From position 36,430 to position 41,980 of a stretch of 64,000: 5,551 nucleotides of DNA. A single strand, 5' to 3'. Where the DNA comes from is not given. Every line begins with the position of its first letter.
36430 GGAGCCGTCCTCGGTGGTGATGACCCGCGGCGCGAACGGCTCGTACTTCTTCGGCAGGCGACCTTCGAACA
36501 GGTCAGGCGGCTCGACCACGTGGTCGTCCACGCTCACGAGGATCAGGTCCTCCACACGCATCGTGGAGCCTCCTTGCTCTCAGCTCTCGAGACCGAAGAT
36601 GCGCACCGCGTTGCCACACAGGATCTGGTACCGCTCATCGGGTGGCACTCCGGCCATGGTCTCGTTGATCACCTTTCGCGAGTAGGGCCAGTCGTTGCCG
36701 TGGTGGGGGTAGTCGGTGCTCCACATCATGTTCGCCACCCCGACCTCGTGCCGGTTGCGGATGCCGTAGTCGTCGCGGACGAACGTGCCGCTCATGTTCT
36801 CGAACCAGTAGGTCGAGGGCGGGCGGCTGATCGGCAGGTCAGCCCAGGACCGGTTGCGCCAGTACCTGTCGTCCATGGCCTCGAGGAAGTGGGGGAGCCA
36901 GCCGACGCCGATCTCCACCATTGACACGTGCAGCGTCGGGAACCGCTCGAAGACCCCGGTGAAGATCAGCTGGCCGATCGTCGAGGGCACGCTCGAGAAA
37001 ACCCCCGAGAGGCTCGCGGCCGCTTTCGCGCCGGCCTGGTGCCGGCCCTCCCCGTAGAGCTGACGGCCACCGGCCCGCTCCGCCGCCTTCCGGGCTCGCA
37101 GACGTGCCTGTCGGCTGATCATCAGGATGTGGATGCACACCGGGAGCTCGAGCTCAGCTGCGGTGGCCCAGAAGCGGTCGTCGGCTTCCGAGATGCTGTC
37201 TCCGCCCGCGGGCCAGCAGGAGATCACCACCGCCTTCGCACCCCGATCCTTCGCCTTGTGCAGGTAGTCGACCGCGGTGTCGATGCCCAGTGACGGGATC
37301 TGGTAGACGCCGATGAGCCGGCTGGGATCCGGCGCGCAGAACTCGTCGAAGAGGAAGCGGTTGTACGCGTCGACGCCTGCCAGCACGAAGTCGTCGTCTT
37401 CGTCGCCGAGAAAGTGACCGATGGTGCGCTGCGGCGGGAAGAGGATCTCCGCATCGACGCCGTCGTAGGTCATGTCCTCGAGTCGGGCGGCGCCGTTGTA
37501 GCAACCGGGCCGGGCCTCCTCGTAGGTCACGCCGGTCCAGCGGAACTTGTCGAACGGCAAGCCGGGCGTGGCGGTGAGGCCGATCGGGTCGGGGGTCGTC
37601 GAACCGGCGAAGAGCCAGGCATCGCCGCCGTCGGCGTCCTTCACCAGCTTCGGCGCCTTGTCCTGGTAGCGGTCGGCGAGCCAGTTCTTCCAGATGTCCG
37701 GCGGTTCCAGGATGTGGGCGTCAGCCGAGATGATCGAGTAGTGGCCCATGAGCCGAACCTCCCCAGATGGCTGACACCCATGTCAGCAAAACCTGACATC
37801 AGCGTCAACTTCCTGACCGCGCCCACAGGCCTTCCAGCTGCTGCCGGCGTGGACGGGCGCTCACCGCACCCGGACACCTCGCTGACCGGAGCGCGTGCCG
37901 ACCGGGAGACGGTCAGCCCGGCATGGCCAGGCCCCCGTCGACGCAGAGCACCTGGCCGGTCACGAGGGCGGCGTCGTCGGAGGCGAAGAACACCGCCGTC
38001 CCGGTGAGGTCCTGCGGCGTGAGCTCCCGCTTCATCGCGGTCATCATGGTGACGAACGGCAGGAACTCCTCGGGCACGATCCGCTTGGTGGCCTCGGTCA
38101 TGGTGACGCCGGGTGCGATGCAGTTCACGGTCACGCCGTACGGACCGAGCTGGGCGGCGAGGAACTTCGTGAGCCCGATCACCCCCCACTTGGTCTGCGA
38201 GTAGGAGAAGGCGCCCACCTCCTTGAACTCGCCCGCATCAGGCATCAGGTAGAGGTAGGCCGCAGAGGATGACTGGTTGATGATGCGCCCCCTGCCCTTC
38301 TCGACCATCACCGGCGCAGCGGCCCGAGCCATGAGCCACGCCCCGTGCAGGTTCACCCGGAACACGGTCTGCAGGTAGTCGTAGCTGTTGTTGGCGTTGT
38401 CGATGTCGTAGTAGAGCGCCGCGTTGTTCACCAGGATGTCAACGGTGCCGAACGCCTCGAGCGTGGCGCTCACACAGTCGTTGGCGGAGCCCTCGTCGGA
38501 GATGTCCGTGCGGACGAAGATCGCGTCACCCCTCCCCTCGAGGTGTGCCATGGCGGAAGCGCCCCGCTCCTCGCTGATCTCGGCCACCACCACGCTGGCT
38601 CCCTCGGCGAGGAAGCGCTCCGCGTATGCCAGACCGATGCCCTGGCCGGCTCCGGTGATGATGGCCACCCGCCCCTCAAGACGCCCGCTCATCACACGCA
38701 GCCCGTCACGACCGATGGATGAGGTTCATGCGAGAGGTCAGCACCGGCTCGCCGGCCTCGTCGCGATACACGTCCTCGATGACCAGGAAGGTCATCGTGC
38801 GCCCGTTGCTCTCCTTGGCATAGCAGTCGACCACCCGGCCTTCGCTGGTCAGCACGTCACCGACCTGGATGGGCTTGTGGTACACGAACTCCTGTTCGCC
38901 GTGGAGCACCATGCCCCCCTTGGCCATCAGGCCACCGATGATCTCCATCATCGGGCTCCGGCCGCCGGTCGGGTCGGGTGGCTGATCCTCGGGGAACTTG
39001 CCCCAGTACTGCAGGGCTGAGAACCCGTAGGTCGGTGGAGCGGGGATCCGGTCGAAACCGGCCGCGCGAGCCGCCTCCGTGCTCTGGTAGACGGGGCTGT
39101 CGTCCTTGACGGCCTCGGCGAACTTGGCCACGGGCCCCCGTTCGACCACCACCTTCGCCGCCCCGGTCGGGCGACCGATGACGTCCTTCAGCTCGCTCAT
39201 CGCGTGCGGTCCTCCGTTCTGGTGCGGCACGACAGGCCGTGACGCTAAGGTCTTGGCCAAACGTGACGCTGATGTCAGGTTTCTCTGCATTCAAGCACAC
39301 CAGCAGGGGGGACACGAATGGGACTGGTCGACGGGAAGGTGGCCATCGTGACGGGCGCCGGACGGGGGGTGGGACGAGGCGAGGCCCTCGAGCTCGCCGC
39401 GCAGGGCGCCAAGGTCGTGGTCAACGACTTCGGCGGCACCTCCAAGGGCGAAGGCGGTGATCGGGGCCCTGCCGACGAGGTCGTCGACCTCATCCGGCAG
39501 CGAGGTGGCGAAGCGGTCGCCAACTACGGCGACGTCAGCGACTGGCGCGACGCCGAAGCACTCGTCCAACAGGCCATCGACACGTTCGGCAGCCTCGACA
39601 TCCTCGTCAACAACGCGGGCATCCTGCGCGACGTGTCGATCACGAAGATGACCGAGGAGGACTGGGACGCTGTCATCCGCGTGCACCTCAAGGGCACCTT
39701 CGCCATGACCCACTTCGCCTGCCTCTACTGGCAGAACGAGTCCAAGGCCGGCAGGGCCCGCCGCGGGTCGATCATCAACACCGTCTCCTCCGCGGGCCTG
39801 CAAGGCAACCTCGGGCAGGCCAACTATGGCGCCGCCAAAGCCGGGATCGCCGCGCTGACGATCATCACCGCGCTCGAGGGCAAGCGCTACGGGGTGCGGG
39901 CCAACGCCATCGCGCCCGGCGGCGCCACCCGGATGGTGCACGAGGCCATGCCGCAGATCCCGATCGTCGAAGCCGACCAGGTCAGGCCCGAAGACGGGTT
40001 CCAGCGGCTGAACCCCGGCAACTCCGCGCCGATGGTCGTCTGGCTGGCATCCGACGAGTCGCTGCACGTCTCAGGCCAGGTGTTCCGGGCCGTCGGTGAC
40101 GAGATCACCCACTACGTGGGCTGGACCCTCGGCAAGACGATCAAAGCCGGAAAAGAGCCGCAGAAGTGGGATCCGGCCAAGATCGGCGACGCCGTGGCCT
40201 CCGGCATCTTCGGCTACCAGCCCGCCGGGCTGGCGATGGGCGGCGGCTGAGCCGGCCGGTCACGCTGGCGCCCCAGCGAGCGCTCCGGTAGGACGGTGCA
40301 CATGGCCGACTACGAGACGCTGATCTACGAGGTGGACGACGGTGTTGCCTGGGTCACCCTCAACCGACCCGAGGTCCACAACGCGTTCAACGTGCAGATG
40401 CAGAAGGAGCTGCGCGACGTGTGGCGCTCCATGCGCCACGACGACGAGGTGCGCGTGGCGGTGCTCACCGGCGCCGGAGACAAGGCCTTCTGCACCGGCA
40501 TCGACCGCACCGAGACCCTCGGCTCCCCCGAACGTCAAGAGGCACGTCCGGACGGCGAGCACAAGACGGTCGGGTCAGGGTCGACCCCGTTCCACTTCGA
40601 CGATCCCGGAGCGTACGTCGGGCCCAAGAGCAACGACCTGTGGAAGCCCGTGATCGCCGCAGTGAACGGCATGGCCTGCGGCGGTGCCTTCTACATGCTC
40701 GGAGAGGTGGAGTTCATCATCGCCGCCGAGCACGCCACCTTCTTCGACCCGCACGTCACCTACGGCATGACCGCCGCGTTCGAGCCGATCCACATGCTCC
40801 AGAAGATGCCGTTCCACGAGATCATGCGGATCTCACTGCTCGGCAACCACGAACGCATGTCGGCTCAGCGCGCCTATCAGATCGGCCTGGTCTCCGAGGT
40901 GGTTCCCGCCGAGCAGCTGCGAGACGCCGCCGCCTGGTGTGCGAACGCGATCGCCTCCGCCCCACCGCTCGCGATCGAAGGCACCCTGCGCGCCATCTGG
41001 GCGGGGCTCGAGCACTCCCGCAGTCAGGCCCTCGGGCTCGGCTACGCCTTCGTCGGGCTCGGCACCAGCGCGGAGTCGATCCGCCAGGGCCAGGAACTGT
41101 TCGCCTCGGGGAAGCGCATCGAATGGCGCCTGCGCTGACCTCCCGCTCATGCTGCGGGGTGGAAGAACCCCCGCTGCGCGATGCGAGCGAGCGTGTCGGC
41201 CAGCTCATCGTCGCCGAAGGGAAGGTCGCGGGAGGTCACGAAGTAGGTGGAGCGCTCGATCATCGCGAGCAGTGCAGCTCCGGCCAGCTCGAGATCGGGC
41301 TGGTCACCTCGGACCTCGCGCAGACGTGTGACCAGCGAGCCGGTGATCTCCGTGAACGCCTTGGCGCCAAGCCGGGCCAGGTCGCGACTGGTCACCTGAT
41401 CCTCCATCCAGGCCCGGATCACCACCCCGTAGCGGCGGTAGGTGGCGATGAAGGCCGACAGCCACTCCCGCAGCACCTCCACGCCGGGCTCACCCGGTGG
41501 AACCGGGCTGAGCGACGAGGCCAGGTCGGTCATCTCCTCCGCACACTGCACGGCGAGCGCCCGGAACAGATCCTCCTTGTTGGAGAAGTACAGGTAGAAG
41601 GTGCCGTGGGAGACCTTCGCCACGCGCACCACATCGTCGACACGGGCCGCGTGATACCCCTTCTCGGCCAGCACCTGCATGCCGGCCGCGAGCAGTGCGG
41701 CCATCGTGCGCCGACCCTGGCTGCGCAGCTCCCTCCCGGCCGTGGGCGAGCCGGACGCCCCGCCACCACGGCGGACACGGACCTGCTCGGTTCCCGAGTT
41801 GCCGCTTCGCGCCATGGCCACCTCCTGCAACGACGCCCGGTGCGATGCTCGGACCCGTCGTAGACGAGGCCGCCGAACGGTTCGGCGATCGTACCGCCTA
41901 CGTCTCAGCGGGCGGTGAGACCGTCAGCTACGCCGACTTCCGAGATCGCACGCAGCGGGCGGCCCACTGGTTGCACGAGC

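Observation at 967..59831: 17 copies of a 20-bp palindrome (core TGACR-N4-YGTCA, flanks near AACC...GGTT) mark nearly every promoter region of a >55-kb CoA-thioester catabolic supercluster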

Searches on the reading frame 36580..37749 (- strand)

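Call 13: search_protein_families(library=pfam, proteins=[window:36580-37749:-], max_evalue=0.00001)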
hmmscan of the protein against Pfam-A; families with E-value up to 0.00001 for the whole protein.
window:36580-37749:- (389 aa): 1 family
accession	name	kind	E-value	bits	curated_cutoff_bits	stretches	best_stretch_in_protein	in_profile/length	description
PF04909.20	Amidohydro_2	-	5.1e-21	76.1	26.4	1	78-387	13-289/289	Amidohydrolase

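Call 55: search_protein_families(library=ncbifam, proteins=[window:36580-37749:-], max_evalue=1e-10)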
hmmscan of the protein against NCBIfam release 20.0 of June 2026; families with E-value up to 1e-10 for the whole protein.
window:36580-37749:- (389 aa): 0 families

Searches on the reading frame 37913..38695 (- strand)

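Call 13: search_protein_families(library=pfam, proteins=[window:37913-38695:-], max_evalue=0.00001)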
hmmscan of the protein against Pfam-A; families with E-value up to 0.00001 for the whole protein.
window:37913-38695:- (260 aa): 3 families
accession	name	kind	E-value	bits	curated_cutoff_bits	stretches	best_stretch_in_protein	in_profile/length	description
PF13561.12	adh_short_C2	-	1.1e-54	186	27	1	15-256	1-235/236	Enoyl-(Acyl carrier protein) reductase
PF00106.31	adh_short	-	1.2e-46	159.1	26.6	1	9-208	1-192/195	short chain dehydrogenase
PF08659.16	KR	-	2.3e-07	31.3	22.6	1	12-128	4-125/180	KR domain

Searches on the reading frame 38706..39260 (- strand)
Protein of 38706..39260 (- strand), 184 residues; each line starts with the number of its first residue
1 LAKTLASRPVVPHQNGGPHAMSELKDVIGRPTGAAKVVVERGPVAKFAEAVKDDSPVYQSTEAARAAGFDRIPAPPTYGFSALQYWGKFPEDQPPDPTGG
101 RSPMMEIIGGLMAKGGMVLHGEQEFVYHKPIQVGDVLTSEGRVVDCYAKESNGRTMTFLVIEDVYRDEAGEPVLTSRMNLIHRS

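Call 13: search_protein_families(library=pfam, proteins=[window:38706-39260:-], max_evalue=0.00001)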
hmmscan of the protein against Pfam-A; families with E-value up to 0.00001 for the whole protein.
window:38706-39260:- (184 aa): 2 families
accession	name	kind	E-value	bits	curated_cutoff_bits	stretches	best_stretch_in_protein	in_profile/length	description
PF13452.11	FAS1_DH_region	-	3.8e-29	101.9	22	1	27-175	2-131/132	FAS1-like, dehydratase domain region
PF22622.2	MFE-2_hydrat-2_N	-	3e-07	30.7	27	1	103-183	52-129/130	MFE-2 hydratase 2 N-terminal domain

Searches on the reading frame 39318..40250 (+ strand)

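Call 14: search_protein_families(library=pfam, proteins=[window:39318-40250:+], max_evalue=0.00001)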
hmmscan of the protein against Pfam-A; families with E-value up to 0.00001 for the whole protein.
window:39318-40250:+ (310 aa): 3 families
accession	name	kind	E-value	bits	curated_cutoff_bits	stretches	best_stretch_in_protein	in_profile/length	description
PF00106.31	adh_short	-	1.6e-43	148.9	26.6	1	7-209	1-189/195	short chain dehydrogenase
PF13561.12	adh_short_C2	-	1.6e-38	133.1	27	1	13-256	1-229/236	Enoyl-(Acyl carrier protein) reductase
PF08659.16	KR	-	1.8e-14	54.5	22.6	1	9-180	3-159/180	KR domain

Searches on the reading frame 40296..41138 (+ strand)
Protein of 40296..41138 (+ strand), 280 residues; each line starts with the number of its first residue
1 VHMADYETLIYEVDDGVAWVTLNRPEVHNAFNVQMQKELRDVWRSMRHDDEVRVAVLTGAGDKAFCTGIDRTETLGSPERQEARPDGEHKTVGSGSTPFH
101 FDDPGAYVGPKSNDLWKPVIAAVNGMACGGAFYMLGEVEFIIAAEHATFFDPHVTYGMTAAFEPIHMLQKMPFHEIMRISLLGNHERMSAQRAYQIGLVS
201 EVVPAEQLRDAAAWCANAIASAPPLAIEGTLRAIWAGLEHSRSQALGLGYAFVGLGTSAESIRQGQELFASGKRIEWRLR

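Call 14: search_protein_families(library=pfam, proteins=[window:40296-41138:+], max_evalue=0.00001)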
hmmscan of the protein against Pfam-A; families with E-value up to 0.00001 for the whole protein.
window:40296-41138:+ (280 aa): 2 families
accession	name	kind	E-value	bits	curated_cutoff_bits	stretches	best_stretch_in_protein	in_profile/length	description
PF00378.25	ECH_1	-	1.8e-39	136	27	2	115-277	87-248/251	Enoyl-CoA hydratase/isomerase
PF16113.10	ECH_2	-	4.2e-19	69.7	27.2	1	18-217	2-186/335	Enoyl-CoA hydratase/isomerase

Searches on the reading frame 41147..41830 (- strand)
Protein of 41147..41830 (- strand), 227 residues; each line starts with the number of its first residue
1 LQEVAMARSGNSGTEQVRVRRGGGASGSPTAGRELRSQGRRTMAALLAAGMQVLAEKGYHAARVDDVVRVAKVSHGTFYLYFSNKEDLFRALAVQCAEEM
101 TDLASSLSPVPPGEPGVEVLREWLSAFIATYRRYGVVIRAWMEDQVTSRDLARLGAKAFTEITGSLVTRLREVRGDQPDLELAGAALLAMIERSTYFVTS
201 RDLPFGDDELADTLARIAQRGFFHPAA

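Call 14: search_protein_families(library=pfam, proteins=[window:41147-41830:-], max_evalue=0.00001)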
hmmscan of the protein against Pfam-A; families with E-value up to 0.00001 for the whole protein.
window:41147-41830:- (227 aa): 1 family
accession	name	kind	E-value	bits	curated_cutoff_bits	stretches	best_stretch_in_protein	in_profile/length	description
PF00440.29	TetR_N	-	3.6e-16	59.1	24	1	46-92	1-47/47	Bacterial regulatory proteins, tetR family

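Call 21: search_protein_families(library=ncbifam, proteins=[window:41147-41830:-], max_evalue=0.001)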
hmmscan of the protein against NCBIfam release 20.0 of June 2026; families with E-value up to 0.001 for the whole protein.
window:41147-41830:- (227 aa): 15 families
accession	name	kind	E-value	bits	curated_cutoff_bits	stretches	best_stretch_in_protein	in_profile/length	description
NF053878.1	FATransRegFadRBac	equivalog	2e-12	47.3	200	1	45-92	7-54/190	fatty acid metabolism transcriptional regulator FadR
NF041196.1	ScbR_bind_reg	equivalog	1.7e-11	44.6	150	1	40-106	5-71/191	ScbR family autoregulator-binding transcription factor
NF051457.1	acryl_TF_AcuR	equivalog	7.8e-11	41.6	247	1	38-92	14-68/204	acrylate utilization transcriptional regulator AcuR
NF051852.1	efflux_TF_MtrR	exception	4.8e-08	33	280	1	34-101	3-70/205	multidrug efflux system transcriptional repressor MtrR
NF053731.1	TransRegFasRMycb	equivalog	9.6e-08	32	330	1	40-100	12-70/199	HTH-type transcriptional activator FasR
NF050111.1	TransRegSACE7040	equivalog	1.2e-07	31.9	250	1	44-108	4-68/186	SACE_7040 family transcriptional regulator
NF007949.0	PRK10668.1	equivalog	1.9e-07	30.8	271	1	33-126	3-95/216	multidrug efflux transporter transcriptional repressor AcrR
TIGR03968.1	mycofact_TetR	equivalog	2.1e-07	30.8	224.9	1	42-127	10-92/190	mycofactocin system transcriptional regulator MftR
NF058643.1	TranRegCurRPseudo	equivalog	6.8e-07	29.1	300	1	42-93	8-59/193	TetR family transcriptional repressor CurR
TIGR03613.1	RutR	equivalog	7.7e-07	29.2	368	1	43-96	10-63/202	pyrimidine utilization regulatory protein R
TIGR03384.1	betaine_BetI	equivalog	2.1e-06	27.6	201.3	1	44-101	11-68/189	choline-binding transcriptional repressor BetI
NF001978.0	PRK00767.1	equivalog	5.8e-06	26.2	118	1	44-143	12-110/197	transcriptional regulator BetI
NF007430.0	PRK09975.1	equivalog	1e-05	24.8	274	1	36-97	6-67/220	acrEF/envCD operon transcriptional regulator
NF000040.3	Tn10_TetC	equivalog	3.6e-05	24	425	1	42-93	14-65/197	tetracyline resistance-associated transcriptional repressor TetC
NF011584.0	PRK15008.1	equivalog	0.00015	21.6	230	1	43-94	20-71/212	HTH-type transcriptional regulator RutR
